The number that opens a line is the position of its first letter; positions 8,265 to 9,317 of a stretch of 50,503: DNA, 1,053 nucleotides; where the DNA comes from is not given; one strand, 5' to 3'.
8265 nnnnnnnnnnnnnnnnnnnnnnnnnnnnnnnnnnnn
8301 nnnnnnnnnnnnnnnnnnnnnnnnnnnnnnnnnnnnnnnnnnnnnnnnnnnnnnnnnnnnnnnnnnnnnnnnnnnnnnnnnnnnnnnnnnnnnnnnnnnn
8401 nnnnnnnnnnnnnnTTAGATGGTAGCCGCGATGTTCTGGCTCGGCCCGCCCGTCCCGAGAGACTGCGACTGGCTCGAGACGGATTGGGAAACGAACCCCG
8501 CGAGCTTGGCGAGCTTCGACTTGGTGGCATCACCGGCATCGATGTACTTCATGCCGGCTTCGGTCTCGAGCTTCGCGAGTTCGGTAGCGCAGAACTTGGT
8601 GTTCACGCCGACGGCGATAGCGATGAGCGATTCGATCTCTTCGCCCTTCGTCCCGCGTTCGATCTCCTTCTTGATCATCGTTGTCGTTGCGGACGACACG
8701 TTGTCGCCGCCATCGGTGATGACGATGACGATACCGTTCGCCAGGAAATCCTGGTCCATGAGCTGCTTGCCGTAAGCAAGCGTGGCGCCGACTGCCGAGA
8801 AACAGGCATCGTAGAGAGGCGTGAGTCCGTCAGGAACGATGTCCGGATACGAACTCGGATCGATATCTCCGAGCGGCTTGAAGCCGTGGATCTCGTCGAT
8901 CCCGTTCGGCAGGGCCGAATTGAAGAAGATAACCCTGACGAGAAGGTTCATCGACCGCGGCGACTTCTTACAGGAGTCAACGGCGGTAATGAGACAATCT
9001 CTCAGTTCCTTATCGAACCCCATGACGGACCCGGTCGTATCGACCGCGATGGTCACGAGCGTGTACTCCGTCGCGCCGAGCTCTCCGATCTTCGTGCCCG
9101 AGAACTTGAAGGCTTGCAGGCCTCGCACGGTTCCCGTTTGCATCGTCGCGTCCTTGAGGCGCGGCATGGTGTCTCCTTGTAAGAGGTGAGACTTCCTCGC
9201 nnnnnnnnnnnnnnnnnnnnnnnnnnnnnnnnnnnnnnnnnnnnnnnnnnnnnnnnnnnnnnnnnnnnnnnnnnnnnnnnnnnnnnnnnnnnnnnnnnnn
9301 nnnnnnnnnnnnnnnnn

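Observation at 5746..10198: The TerY-P-type triad appears co-transcribed with a nicotinamidase from an NrtR-controlled promoter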

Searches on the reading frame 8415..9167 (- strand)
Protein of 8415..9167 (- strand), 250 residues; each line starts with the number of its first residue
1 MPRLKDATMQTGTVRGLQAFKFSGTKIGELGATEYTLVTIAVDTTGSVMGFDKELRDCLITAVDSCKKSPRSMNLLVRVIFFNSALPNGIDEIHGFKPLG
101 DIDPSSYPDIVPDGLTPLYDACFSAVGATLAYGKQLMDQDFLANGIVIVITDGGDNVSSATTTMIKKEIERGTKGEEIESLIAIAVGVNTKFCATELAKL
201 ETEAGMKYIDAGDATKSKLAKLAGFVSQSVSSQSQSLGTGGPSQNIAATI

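Call 3: search_protein_families(library=pfam, proteins=[window:8415-9167:-], max_evalue=0.01)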
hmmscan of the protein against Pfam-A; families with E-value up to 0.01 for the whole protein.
window:8415-9167:- (250 aa): 0 families

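Call 4: search_protein_families(library=padloc, proteins=[window:8415-9167:-], max_evalue=0.01)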
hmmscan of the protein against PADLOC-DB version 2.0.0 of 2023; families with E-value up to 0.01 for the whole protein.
window:8415-9167:- (250 aa): 0 families

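Call 6: search_protein_families(library=ncbifam, proteins=[window:8415-9167:-], max_evalue=1)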
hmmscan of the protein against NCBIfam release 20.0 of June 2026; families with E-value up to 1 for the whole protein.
window:8415-9167:- (250 aa): 1 family
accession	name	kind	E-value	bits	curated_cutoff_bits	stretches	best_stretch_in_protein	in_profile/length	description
TIGR01486.1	HAD-SF-IIB-MPGP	subfamily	0.11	11.7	164.75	1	178-231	76-129/257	mannosyl-3-phosphoglycerate phosphatase family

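Call 7: search_protein_families(library=pfam, proteins=[window:8415-9167:-], max_evalue=10)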
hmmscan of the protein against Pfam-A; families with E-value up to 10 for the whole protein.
window:8415-9167:- (250 aa): 0 families

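Call 9: search_solved_structures(query=window:8415-9167:-, max_evalue=10)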
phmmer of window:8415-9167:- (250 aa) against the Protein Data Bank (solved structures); distinct sequences matched with E-value up to 10: 5.
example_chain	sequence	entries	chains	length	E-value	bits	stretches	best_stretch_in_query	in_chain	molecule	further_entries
1wzc_A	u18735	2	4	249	0.004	20.1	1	101-228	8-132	Mannosyl-3-phosphoglycerate phosphatase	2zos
7ouc_AAA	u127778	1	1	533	0.02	17.8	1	91-161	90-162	Putative FAD-dependent monooxygenase GrhO5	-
7oud_AAA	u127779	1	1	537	0.02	17.8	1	91-161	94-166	FAD-dependent monooxygenase GrhO5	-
8z6z_A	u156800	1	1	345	0.32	13.9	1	90-131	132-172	alcohol dehydrogenase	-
7ouj_AAA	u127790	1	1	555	0.75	12.6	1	91-156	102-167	RubL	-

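Call 21: find_homologous_proteins(query=window:8415-9167:-)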
Query window:8415-9167:- (250 aa): 1798 proteins with E <= 0.001 among 2927 candidates; the best 120 are listed.
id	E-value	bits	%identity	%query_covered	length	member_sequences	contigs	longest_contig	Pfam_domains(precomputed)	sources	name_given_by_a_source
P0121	3.0e-157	539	100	100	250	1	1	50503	-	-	-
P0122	1.7e-115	403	73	100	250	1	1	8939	-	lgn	-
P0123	1.9e-115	402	75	100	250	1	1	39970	-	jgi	jgi:uncharacterized protein YegL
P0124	3.2e-115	402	75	100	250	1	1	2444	-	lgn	-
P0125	3.2e-114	398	75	100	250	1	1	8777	-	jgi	jgi:uncharacterized protein YegL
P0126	5.7e-114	398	73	100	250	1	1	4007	-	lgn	-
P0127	8.9e-114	397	74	100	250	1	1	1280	-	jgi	jgi:uncharacterized protein YegL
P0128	2.9e-112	392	74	100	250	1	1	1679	-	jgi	jgi:uncharacterized protein YegL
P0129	6.5e-112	391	72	100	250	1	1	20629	-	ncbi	-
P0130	8.7e-110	384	72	100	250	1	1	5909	-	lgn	-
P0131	2.8e-109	382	72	100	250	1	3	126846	-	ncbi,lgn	-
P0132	1.7e-108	380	72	100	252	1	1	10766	-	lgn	-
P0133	2.2e-108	379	71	100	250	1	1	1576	-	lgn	-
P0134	5.2e-108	378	71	100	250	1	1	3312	-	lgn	-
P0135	9.9e-108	377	70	100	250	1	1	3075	-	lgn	-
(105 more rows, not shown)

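Call 26: search_solved_structures(query=A2, max_evalue=1, show_alignments=2)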
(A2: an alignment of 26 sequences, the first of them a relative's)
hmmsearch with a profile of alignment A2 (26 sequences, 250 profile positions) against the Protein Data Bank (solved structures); distinct sequences matched with E-value up to 1: 1.
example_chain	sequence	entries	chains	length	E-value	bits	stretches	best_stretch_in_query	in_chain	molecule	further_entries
1wzc_A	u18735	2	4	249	0.61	12.9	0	173-222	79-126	Mannosyl-3-phosphoglycerate phosphatase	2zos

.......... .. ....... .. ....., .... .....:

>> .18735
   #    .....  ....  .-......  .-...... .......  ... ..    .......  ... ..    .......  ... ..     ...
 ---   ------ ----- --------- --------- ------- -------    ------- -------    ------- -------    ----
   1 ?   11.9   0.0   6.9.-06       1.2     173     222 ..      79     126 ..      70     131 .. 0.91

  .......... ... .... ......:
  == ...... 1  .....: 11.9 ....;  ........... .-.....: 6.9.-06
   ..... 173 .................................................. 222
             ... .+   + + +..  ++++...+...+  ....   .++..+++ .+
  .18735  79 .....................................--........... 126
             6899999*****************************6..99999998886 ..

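Call 28: find_related_loci(query=A2, collection=genome_contigs, flank=10000)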
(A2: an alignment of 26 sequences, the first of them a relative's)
Query A2 (250 aa) in genome_contigs; peptide patterns used: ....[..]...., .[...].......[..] (x = any residue, [..] = any of these).
128 stretches matched a pattern; 110 encode a relative of the query (tblastn E <= 1e-3); the best 80 are kept; 80 distinct loci.
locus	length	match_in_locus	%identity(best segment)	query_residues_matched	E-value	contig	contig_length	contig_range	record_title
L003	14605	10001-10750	71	1-250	5e-112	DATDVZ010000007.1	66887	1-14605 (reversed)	MAG TPA_asm: Candidatus Paceibacterota bacterium isolate SMAG_U8097 k141_537283, whole genome shotgun sequence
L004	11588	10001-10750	72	1-250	3e-110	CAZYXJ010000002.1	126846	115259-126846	MAG TPA_asm: uncultured Candidatus Saccharibacteria bacterium isolate SRP292972_co1_35 genome assembly, contig: NODE_160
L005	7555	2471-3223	70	1-250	9e-106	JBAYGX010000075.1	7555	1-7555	MAG: Candidatus Gracilibacteria bacterium isolate SO_2016_GW1_135 scaffold18498_OW334_2016, whole genome shotgun sequenc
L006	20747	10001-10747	68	1-250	4e-103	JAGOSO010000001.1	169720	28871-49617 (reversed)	MAG: Candidatus Paceibacterota bacterium isolate Gw_Eff_bin_33 Gw_Eff_71_length_169720_cov_7.416839, whole genome shotgu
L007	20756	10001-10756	67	1-250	2e-99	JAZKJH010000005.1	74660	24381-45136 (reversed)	MAG: Patescibacteria group bacterium isolate ADI_DC_SW_02_SPN_11032020-bin097_1 DCSW02SPN_B097_1_000000000005, whole gen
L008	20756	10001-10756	67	1-250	1e-96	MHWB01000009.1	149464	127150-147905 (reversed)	MAG: Candidatus Zambryskibacteria bacterium RIFCSPLOWO2_01_FULL_39_39 rifcsplowo2_01_scaffold_38, whole genome shotgun s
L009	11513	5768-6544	61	1-250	1e-96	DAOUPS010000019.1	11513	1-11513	MAG TPA_asm: bacterium isolate CSMAG_106 CSMAG_106_k127_5964139_length_11513_cov_32.8921, whole genome shotgun sequence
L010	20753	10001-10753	63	1-250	2e-95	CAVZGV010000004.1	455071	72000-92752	MAG: Candidatus Falkowbacteria bacterium isolate MFD04716.bin.1.162 genome assembly, contig: contig_24681, whole genome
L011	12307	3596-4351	65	1-250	1e-94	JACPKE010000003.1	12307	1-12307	MAG: Candidatus Brennerbacteria bacterium isolate NC_groundwater_486_Ag_S-0.1um_40_11 S35_SO-1_scaffold_33207, whole gen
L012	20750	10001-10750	62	1-250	1e-94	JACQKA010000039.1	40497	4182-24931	MAG: Candidatus Kaiserbacteria bacterium isolate NC_groundwater_1165_Ag_S-0.1um_52_75 S_p1_S3_coassembly_k141_860975, wh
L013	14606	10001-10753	64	1-250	8e-93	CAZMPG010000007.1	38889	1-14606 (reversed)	MAG TPA_asm: uncultured Candidatus Saccharibacteria bacterium isolate SRP173033_co2_258 genome assembly, contig: NODE_31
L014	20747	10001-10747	63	1-250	1e-92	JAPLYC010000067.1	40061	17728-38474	MAG: Candidatus Parcubacteria bacterium isolate LacPavin_0920_SED3_MAG_40_21 LacPavin_0920_SED3_scaffold_709243, whole g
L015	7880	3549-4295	62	1-250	2e-92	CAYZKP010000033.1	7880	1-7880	MAG TPA_asm: uncultured Candidatus Saccharibacteria bacterium isolate SRP269290_co1_947 genome assembly, contig: NODE_15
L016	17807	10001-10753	58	1-250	2e-90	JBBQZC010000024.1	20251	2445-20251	MAG: Candidatus Moraniibacteriota bacterium isolate Co_metawrap_2195 Cmw_2195_k141_19676423_length_20251_cov_7.8313, who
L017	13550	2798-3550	57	1-250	3e-90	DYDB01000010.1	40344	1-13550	MAG TPA_asm: Micavibrio sp. isolate IMS_BF-2 NODE_128_length_40350_cov_46.9244, whole genome shotgun sequence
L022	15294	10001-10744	59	1-250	3e-88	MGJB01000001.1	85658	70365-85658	MAG: Candidatus Yanofskybacteria bacterium RIFCSPHIGHO2_01_FULL_41_26 rifcsphigho2_01_scaffold_1093, whole genome shotgu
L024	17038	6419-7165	58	1-250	6e-88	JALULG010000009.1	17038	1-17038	MAG: bacterium isolate S144_metabat2_scaf2bin.204 S144_NODE_1069_length_17038_cov_3.795045, whole genome shotgun sequenc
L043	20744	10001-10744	59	1-250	5e-82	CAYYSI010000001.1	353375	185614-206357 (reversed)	MAG TPA_asm: uncultured Candidatus Saccharibacteria bacterium isolate SRP296810_co1_396 genome assembly, contig: NODE_15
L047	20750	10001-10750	57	1-250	1e-79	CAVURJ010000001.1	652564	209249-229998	MAG: Candidatus Moranbacteria bacterium isolate MFD09730.bin.1.17 genome assembly, contig: contig_20098, whole genome sh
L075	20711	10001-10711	47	1-240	2e-60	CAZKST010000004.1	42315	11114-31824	MAG TPA_asm: uncultured Thiotrichaceae bacterium isolate SRP342105_co1_176 genome assembly, contig: NODE_1113_length_423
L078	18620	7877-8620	47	1-244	1e-58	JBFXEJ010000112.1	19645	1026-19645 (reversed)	MAG: Desulfococcaceae bacterium isolate CA_2019_TPIn_113 NODE_9079_length_19645_cov_6.984527_TPIn, whole genome shotgun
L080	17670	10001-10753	53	1-244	2e-64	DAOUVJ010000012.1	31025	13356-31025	MAG TPA_asm: Promethearchaeota archaeon isolate CSMAG_846 CSMAG_846_k141_570668_length_31025_cov_13.4511, whole genome s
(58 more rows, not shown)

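Call 37: predict_structure(alignment_id=A2)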
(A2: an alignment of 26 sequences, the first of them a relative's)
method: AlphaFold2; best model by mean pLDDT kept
length: 250 residues; sequences in the alignment: 26
mean_pLDDT: 85.7   pTM: 0.86
mean pLDDT of the five models: 85.7, 84.4, 81.9, 81.7, 79.8
residues with pLDDT >= 90: 145; 70-90: 78; 50-70: 11; < 50: 16
segments of 3 or more residues with pLDDT < 50: 1-4, 239-250
pLDDT, mean of each block of 10 residues (from residue 1): 64 79 92 91 93 92 85 91 93 93 93 94 96 93 93 91 94 87 91 88 92 83 79 61 35
secondary structure, 60 per line:
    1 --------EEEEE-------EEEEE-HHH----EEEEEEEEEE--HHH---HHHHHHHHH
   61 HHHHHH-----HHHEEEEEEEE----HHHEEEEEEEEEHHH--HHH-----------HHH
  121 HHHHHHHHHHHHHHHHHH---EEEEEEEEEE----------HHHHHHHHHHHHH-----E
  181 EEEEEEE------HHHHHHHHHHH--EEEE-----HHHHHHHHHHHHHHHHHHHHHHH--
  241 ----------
elements in order: E9-13 E21-25 E34-43 H52-66 E75-82 E90-98 H118-138 E142-151 H162-174 E180-187 H194-204 E207-210 H216-238

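Call 42: fold_search(model_id=the predicted structure, library=pdb)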
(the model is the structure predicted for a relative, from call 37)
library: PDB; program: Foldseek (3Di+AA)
matches with E <= 10: 1456; with E <= 0.001: 272
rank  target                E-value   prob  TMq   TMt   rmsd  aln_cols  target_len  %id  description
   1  7ba2_A                8.3e-09  1.00  0.56  0.35   9.6       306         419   11  D319A mutant of the PilB minor pilin from Streptococcus sanguinis (released 2021-04-28)
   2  1mf7                  1.0e-08  1.00  0.56  0.70   4.9       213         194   15  INTEGRIN ALPHA M I DOMAIN (released 2003-05-20)
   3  3q3g_E                1.3e-08  1.00  0.55  0.71   4.2       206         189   16  Crystal Structure of A-domain in complex with antibody (released 2011-11-30)
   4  1na5                  1.8e-08  1.00  0.56  0.69   4.5       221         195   16  INTEGRIN ALPHA M I DOMAIN (released 2003-05-20)
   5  6fpy_A                1.8e-08  1.00  0.59  0.27  12.9       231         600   13  Inter-alpha-inhibitor heavy chain 1, wild type (released 2019-02-27)
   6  6fpz_A                1.9e-08  1.00  0.58  0.26  13.0       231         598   13  Inter-alpha-inhibitor heavy chain 1, D298A (released 2019-02-27)
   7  7b7p_A                1.9e-08  1.00  0.53  0.34  11.6       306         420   12  PilB minor pilin from Streptococcus sanguinis (released 2021-04-28)
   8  8voh_MODEL_1_A        2.3e-08  1.00  0.55  0.69   5.1       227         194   16  HADDOCK models of human alphaM I-domain bound to the the N-terminal domain of the cytokine pleiotrophin (released 2024-05-15)
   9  7ba2_B                3.5e-08  1.00  0.57  0.36   9.6       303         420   10  D319A mutant of the PilB minor pilin from Streptococcus sanguinis (released 2021-04-28)
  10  6fpy_B                3.7e-08  1.00  0.58  0.26  12.9       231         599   13  Inter-alpha-inhibitor heavy chain 1, wild type (released 2019-02-27)
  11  4f1j_A                5.1e-08  1.00  0.48  0.58   5.3       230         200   15  Crystal structure of the MG2+ loaded VWA domain of plasmodium falciparum trap protein (released 2013-01-30)
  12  1n3y                  5.5e-08  1.00  0.51  0.65   4.6       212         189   16  Crystal structure of the alpha-X beta2 integrin I domain (released 2003-02-18)
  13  9c4f_I                6.2e-08  1.00  0.56  0.71   3.8       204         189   20  Infectious B19V capsid (released 2024-10-16)
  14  6m3y                  6.6e-08  1.00  0.53  0.19  16.5       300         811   10  Crystal structure of pilus adhesin, SpaC from Lactobacillus rhamnosus GG - open conformation (released 2020-07-29)
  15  5e6s_E                7.5e-08  1.00  0.50  0.24  11.2       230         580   14  Structures of leukocyte integrin aLB2: The aI domain, the headpiece, and the pocket for the internal ligand (released 2016-03-02)
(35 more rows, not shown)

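Call 47: search_protein_families(library=padloc, proteins=[window:8415-9167:-], max_evalue=10)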
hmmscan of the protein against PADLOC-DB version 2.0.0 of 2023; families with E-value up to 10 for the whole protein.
window:8415-9167:- (250 aa): 0 families

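Call 53: search_dna_similar(query=window:8415-9167:-, collection=plasmids, mode=protein, max_evalue=0.001, max_rows=15)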
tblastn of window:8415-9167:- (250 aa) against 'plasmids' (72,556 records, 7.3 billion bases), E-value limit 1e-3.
Records with a match: 4; places in all: 4; records where one place covers at least 80% of the query: 4.
Best place of each record, by identity: <60% 4.
By first word of the organism name: Variovorax 4.
By predicted mobility (MOB-suite, as given by PLSDB): non-mobilizable 4.
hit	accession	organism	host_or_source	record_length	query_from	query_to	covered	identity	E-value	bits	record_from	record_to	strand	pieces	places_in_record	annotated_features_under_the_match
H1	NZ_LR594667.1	Variovorax sp. SRS16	linuron-contaminated soil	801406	3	246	98%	50.6%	6e-57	202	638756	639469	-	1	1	hypothetical protein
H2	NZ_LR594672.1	Variovorax sp. PBL-E5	linuron-contaminated soil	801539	3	246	98%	50.6%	6e-57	202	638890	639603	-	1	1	hypothetical protein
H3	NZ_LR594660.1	Variovorax sp. PBL-H6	linuron-contaminated soil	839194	3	246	98%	50.6%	6e-57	202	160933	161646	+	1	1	hypothetical protein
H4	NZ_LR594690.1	Variovorax sp. WDL1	linuron-contaminated soil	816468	3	246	98%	50.6%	1e-56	201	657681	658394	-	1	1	hypothetical protein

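Call 54: search_dna_similar(query=window:8415-9167:-, collection=phages, mode=protein, max_evalue=0.001, max_rows=15)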
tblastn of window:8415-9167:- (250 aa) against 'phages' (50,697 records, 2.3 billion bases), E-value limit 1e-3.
Records with a match: 23; places in all: 23; records where one place covers at least 80% of the query: 21.
Best place of each record, by identity: <60% 23.
By first word of the organism name: Microbacterium 20; uncultured 2; Pseudomonas 1.
By host as written in the record: Microbacterium foliorum NRRL B-24224 16; Microbacterium foliorum NRRL B-24224 SEA 3; - 2; Microbacterium sp. 1; Pseudomonas syringae pv. actinidiae K7A1 1.
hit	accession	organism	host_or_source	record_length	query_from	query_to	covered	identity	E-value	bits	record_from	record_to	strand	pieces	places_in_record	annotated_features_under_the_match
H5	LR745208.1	uncultured phage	metagenomic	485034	1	240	96%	49.0%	2e-58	205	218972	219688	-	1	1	record has no annotation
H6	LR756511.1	uncultured phage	metagenomic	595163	1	246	98%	37.8%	6e-38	146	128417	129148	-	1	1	record has no annotation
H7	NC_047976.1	Microbacterium phage Paschalis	Microbacterium foliorum NRRL B-24224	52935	19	225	83%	27.7%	8e-4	46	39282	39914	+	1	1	61: DNA ligase | 60: hypothetical protein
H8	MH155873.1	Microbacterium phage Paschalis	Microbacterium foliorum NRRL B-24224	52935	19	225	83%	27.7%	8e-4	46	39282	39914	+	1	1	61: DNA ligase | 60: hypothetical protein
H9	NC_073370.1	Microbacterium phage Shotgun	Microbacterium foliorum NRRL B-24224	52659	19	225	83%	27.5%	6e-4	47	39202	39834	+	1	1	61: hypothetical protein | 60: hypothetical protein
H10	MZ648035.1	Microbacterium phage Shotgun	Microbacterium foliorum NRRL B-24224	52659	19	225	83%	27.5%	6e-4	47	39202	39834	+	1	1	61: hypothetical protein | 60: hypothetical protein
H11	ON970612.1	Microbacterium phage Phorgeous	Microbacterium foliorum NRRL B-24224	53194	19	225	83%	27.5%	6e-4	47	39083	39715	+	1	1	61: hypothetical protein | 60: hypothetical protein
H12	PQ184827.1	Microbacterium phage Yeti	Microbacterium foliorum NRRL B-24224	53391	19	225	83%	27.5%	8e-4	46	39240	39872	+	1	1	63: hypothetical protein | 62: hypothetical protein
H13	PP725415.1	Microbacterium phage Ganandorf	Microbacterium sp.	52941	26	225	80%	28.1%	1e-3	46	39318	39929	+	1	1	60: DNA ligase | 59: hypothetical protein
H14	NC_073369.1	Microbacterium phage Honeyfin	Microbacterium foliorum NRRL B-24224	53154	26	225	80%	27.9%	8e-4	46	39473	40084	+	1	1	62: hypothetical protein | 61: hypothetical protein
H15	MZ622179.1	Microbacterium phage Honeyfin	Microbacterium foliorum NRRL B-24224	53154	26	225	80%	27.9%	8e-4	46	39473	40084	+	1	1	62: hypothetical protein | 61: hypothetical protein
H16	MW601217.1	Microbacterium phage Pulchra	Microbacterium foliorum NRRL B-24224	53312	26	225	80%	27.9%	8e-4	46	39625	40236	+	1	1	63: hypothetical protein | 62: hypothetical protein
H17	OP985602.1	Microbacterium phage Jefe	Microbacterium foliorum NRRL B-24224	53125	19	225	83%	26.3%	3e-4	47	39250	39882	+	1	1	61: DNA ligase | 60: hypothetical protein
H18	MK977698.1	Microbacterium phage Busephilis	Microbacterium foliorum NRRL B-24224 SEA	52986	19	225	83%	26.3%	1e-3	46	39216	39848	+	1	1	60: hypothetical protein | 59: hypothetical protein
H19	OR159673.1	Microbacterium phage Hermeonysus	Microbacterium foliorum NRRL B-24224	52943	19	225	83%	26.3%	1e-3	46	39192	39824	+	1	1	61: hypothetical protein | 60: hypothetical protein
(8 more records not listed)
